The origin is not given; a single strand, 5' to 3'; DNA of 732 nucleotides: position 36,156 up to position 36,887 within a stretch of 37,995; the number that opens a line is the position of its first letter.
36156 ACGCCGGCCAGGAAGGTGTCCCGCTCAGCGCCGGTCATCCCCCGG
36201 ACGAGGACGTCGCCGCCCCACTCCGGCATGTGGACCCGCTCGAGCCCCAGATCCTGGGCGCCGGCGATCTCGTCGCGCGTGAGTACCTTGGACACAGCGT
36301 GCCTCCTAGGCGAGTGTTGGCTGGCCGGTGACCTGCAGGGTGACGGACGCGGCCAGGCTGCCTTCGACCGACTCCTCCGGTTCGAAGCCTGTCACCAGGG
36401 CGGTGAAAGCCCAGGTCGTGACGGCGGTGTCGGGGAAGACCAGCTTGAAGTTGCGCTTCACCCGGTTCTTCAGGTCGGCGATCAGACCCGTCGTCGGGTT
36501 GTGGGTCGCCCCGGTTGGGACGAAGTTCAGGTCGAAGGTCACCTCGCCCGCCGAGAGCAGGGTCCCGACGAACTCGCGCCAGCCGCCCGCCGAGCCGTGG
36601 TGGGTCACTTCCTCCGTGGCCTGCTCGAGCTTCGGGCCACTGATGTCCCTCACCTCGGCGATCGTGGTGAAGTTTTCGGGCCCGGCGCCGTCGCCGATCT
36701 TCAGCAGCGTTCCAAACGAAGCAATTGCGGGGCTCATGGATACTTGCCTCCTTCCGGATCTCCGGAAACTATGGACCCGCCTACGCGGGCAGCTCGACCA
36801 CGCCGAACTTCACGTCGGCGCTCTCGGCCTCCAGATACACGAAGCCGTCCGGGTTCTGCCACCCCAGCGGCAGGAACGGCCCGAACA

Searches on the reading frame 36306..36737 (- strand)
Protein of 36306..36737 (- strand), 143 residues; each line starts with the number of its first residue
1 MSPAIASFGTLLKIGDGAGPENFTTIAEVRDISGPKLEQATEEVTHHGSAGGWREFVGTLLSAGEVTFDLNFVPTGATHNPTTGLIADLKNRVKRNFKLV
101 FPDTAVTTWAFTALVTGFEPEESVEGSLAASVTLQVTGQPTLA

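Call 7: search_protein_families(library=pfam, max_evalue=0.01, proteins=[window:36306-36737:-])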
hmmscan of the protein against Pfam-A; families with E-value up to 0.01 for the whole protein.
window:36306-36737:- (143 aa): 3 families
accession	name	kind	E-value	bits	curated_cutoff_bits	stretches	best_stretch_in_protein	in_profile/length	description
PF16461.11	Phage_TTP_12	-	2.2e-11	44.3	26.1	1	19-143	15-135/135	Lambda phage tail tube protein, TTP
PF06199.17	Phage_tail_2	-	6.5e-07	29.9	23.8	1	10-141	7-131/132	Phage tail tube protein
PF16460.11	Phage_TTP_11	-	0.0036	17.4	28.4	0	103-141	111-149/154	Phage tail tube, TTP, lambda-like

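Call 8: search_protein_families(library=phrogs, max_evalue=0.001, proteins=[window:36306-36737:-])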
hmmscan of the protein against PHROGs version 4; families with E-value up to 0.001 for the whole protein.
window:36306-36737:- (143 aa): 3 families
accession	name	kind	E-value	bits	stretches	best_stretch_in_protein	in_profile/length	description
phrog_158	-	tail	8.2e-17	62.7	1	2-142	14-158/376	major tail protein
phrog_1407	-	tail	3.5e-08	34.3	1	2-141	23-162/258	major tail protein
phrog_41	-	tail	5e-06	27.3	1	9-143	14-151/245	major tail protein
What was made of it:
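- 36306..37533 (-): Downstream genes: two small ORFs of unknown function (37144-37533, 36781-37140), then the tail tube protein (36306-36737). PF16461/PF06199 and phrog_158 for the tube protein (calls 7, 8).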

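Call 61: find_encoding_contigs(protein=window:36306-36737:-, flank=3000, max_places=6)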
Protein window:36306-36737:- (143 aa): 1 contig read that carries it; 1 place shown.
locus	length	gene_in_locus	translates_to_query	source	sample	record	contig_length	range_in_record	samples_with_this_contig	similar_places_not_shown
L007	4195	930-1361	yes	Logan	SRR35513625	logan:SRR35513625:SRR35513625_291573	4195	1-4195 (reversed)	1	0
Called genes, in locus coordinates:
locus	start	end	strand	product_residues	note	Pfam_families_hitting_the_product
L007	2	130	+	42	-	?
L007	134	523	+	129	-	-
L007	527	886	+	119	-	-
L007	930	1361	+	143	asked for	PF06199:Phage_tail_2 (weak), PF16461:Phage_TTP_12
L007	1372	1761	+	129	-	PF06222:Phage_TAC_1 (weak)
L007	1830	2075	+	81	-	PF06223:Phage_tail_T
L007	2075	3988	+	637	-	-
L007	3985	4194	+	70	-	?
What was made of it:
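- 36306..37533 (-): Gene calls on L007 (call 61).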
